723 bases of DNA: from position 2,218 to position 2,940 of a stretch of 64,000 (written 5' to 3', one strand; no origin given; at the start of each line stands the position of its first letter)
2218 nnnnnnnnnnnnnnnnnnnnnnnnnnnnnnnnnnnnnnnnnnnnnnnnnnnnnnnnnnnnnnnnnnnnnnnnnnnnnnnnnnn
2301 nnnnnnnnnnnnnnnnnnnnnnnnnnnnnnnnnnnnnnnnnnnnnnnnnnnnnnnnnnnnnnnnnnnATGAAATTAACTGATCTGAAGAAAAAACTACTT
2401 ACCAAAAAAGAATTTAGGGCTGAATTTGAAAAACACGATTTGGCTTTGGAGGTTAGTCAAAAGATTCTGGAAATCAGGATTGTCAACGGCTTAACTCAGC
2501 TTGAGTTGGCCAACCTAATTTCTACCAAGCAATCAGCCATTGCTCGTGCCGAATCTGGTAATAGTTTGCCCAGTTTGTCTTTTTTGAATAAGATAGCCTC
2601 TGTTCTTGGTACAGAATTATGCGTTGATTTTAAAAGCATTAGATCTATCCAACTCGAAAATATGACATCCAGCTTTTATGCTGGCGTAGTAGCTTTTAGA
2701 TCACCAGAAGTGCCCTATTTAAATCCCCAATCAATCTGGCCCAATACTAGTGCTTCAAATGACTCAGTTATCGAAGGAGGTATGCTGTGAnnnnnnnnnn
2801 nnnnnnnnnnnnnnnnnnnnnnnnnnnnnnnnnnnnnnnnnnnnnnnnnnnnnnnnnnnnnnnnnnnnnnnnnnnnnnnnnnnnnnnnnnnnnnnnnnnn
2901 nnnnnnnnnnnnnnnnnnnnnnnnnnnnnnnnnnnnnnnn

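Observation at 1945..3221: AT-rich three-gene island between rpsI and dnaX: Gp49/HigB-like toxin, XRE antitoxin with a long tail, and an unassignable 144-aa third gene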

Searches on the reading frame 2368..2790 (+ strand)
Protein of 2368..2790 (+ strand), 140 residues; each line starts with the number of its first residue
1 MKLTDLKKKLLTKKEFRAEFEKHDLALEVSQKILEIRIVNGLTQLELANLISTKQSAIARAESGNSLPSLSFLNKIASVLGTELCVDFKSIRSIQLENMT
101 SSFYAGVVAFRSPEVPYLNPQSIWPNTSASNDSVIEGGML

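Call 4: search_protein_families(library=pfam, proteins=[window:2368-2790:+], max_evalue=1)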
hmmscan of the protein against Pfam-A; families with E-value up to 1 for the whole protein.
window:2368-2790:+ (140 aa): 5 families
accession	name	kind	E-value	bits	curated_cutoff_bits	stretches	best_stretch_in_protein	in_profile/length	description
PF01381.28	HTH_3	-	3e-09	37.2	23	1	35-84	3-52/55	Helix-turn-helix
PF13560.12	HTH_31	-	1.5e-05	25.6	27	1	40-83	13-57/64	Helix-turn-helix domain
PF12844.13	HTH_19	-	4.4e-05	23.7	30.2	1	31-81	2-52/64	Helix-turn-helix domain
PF25469.1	HTH_NWD1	-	7.7e-05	23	27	1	17-88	26-95/125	NWD1-like, winged helix-turn-helix domain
PF15731.11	MqsA_antitoxin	-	0.038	14.5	30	1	26-74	67-115/131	Antitoxin component of bacterial toxin-antitoxin system, MqsA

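Call 5: search_protein_families(library=ncbifam, proteins=[window:2368-2790:+], max_evalue=1)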
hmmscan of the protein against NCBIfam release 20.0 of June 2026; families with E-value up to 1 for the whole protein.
window:2368-2790:+ (140 aa): 14 families
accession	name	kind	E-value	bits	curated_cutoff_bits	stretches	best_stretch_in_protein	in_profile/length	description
NF041951.1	phage_RstR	subfamily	4.2e-09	36.6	80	1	28-81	2-55/108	RstR family transcriptional repressor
TIGR03070.1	couple_hipB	subfamily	3.3e-07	30.2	71.65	1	29-84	3-58/58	type II toxin-antitoxin system Y4mF family antitoxin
NF047948.1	male_kill_WMK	equivalog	5.9e-07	29.2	300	1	11-82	145-216/300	WO male-killing family protein Wmk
TIGR00270.2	TIGR00270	equivalog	1.1e-06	28.6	110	1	14-90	59-137/159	multiprotein bridging factor aMBF1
NF007408.0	PRK09943.1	equivalog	6.8e-05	22.5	211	1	26-88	5-67/185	HTH-type transcriptional regulator PuuR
NF052239.1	antitox_spr1629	equivalog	0.00013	21.1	335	1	31-114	5-84/377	spr1629 family repressor/antitoxin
TIGR03830.1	CxxCG_CxxCG_HTH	subfamily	0.00014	21.6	61.8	1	20-72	57-109/127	type II TA system antitoxin MqsA family protein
NF006015.0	PRK08154.1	subfamily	0.00031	20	204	1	14-84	16-86/314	anaerobic benzoate catabolism transcriptional regulator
NF007271.0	PRK09726.1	equivalog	0.0013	18.6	79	1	35-84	19-68/88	type II toxin-antitoxin system antitoxin HipB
NF041575.1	antitoxPezA_Strep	equivalog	0.043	13.8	290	1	31-78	4-51/158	type II toxin-antitoxin system antitoxin PezA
NF010465.0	PRK13890.1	equivalog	0.053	13.6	96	1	33-87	10-64/121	conjugal transfer protein TrbA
NF006071.0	PRK08215.1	equivalog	0.058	13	372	1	30-63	214-247/258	RNA polymerase sporulation sigma factor SigG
NF007257.0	PRK09706.1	subfamily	0.059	13.2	101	1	29-80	6-57/135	transcriptional repressor DicA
TIGR02850.1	spore_sigG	equivalog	0.15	11.5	457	1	30-63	211-244/254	RNA polymerase sporulation sigma factor SigG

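Call 6: search_protein_families(library=padloc, proteins=[window:2368-2790:+], max_evalue=1)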
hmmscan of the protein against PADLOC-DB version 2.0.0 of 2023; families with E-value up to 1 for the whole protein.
window:2368-2790:+ (140 aa): 19 families
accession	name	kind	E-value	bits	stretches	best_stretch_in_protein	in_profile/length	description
PDLC02926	HTH_VI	-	3.6e-08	31.5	1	31-83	4-56/92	-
PDLC03951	RmrA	-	6e-08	30.1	1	30-104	10-81/400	-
PDLC03952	RmrA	-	1.1e-06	25.8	1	25-85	19-79/395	-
PDLC03947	RmrA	-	2e-06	24.9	1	29-89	12-72/383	-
PDLC03945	RmrA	-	7.6e-06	23.3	1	31-114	5-84/394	-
PDLC03954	RmrA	-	1.2e-05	22.4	1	30-85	12-67/380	-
PDLC04760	PDC-M64C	-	4.6e-05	21.7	1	24-85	22-83/93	-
PDLC03948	RmrA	-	0.00018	18.5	1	31-81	11-61/397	-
PDLC04142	capH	-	0.00024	20.1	1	32-86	10-60/103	capH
PDLC03956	RmrA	-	0.00032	17.9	1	29-82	9-63/399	-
PDLC04758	PDC-M64B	-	0.00056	18.4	1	26-97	28-99/123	-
PDLC03955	RmrA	-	0.00079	16.8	1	36-82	28-74/371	-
PDLC03949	RmrA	-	0.00097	16.1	1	37-83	11-57/363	-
PDLC03944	RmrA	-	0.0012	16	1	33-81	11-59/384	-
PDLC03665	Control_protein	-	0.0016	16.6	1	27-84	7-65/77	control protein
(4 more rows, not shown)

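Call 7: search_protein_families(library=phrogs, proteins=[window:2368-2790:+], max_evalue=1)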
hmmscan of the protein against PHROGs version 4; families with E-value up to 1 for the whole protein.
window:2368-2790:+ (140 aa): 26 families (the best 25 are shown)
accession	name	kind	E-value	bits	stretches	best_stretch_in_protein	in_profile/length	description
phrog_1373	-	transcription regulation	1e-16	62.4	1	3-101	37-136/166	transcriptional regulator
phrog_3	-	transcription regulation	1.4e-09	39.2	1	26-88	86-149/430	transcriptional repressor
phrog_8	-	transcription regulation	1.4e-08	35.6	1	15-82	64-130/346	transcriptional regulator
phrog_4836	-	transcription regulation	1.1e-07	32.6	1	4-83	49-130/194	CII-like regulator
phrog_2439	-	transcription regulation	3.5e-07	30.4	1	30-82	9-61/367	transcriptional regulator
phrog_4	-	transcription regulation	5.8e-07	29.8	1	7-82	110-186/400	transcriptional repressor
phrog_29047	-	unknown function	2.5e-06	28.5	1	34-92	97-155/159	-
phrog_7241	-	transcription regulation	2.7e-05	25.2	1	31-82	64-115/122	transcriptional regulator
phrog_6831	-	transcription regulation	6.1e-05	23.9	1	38-77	15-55/68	transcriptional regulator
phrog_38027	-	transcription regulation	0.00024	22.2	1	31-82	71-122/143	transcriptional repressor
phrog_2328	-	transcription regulation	0.00024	21.9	1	29-82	16-69/128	transcriptional repressor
phrog_2967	-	transcription regulation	0.00032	21.3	1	28-86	10-68/225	transcriptional regulator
phrog_5823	-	transcription regulation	0.00038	20.7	1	29-84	7-63/404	transcriptional regulator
phrog_4739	-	unknown function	0.0011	19.7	1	28-83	67-122/167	-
phrog_2339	-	DNA, RNA and nucleotide metabolism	0.0015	19.5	1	26-89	23-87/98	HTH DNA binding protein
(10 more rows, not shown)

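Call 53: list_cluster_members(proteins=[P0001, window:2368-2787:+, window:2010-2378:+])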
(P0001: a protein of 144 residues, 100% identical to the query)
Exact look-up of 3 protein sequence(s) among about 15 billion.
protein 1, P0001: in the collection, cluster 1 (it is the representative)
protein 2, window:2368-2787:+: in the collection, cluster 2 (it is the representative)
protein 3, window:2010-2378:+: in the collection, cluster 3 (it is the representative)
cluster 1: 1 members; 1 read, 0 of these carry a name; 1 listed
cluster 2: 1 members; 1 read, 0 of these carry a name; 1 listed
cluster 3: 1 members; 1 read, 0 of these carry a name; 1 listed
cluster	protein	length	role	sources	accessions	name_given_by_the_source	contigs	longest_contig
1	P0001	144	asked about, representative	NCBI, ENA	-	-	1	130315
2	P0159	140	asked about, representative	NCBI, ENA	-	-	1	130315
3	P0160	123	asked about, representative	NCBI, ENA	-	-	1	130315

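Call 57: search_protein_families(library=pfam, alignment_id=A5, max_evalue=0.01)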
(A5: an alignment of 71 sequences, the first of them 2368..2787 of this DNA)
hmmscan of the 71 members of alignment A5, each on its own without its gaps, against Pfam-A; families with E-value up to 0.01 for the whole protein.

A. member 1, window:2368-2787:+ (140 aa): 4 families
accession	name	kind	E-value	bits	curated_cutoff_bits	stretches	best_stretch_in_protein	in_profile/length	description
PF01381.28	HTH_3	-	3e-09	37.2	23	1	35-84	3-52/55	Helix-turn-helix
PF13560.12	HTH_31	-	1.5e-05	25.6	27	1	40-83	13-57/64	Helix-turn-helix domain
PF12844.13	HTH_19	-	4.4e-05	23.7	30.2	1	31-81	2-52/64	Helix-turn-helix domain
PF25469.1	HTH_NWD1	-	7.7e-05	23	27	1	17-88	26-95/125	NWD1-like, winged helix-turn-helix domain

B. families by the number of members that match (of 71 scanned): 31 families (the first 25 are shown)
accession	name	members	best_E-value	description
PF01381.28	HTH_3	41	6.5e-18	Helix-turn-helix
PF13560.12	HTH_31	38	1.1e-12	Helix-turn-helix domain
PF12844.13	HTH_19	37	3.9e-09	Helix-turn-helix domain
PF13443.12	HTH_26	24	3.8e-10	Cro/C1-type HTH DNA-binding domain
PF13744.12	HTH_37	19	1e-06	Helix-turn-helix domain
PF10049.14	DUF2283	6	5e-13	Protein of unknown function (DUF2283)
PF15731.11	MqsA_antitoxin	6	0.0018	Antitoxin component of bacterial toxin-antitoxin system, MqsA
PF09639.16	YjcQ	3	0.00067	YjcQ protein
PF16277.11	DUF4926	2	1.3e-22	Domain of unknown function (DUF4926)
PF02661.23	Fic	2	9.6e-12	Fic/DOC family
PF22495.2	HTH_92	2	0.0048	RsaL-like HTH domain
PF00152.25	tRNA-synt_2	1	6.2e-73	tRNA synthetases class II (D, K and N)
PF00210.30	Ferritin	1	3.6e-32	Ferritin-like domain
PF02675.21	AdoMet_dc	1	2.3e-17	S-adenosylmethionine decarboxylase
PF13229.12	Beta_helix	1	1.5e-15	Right handed beta helix region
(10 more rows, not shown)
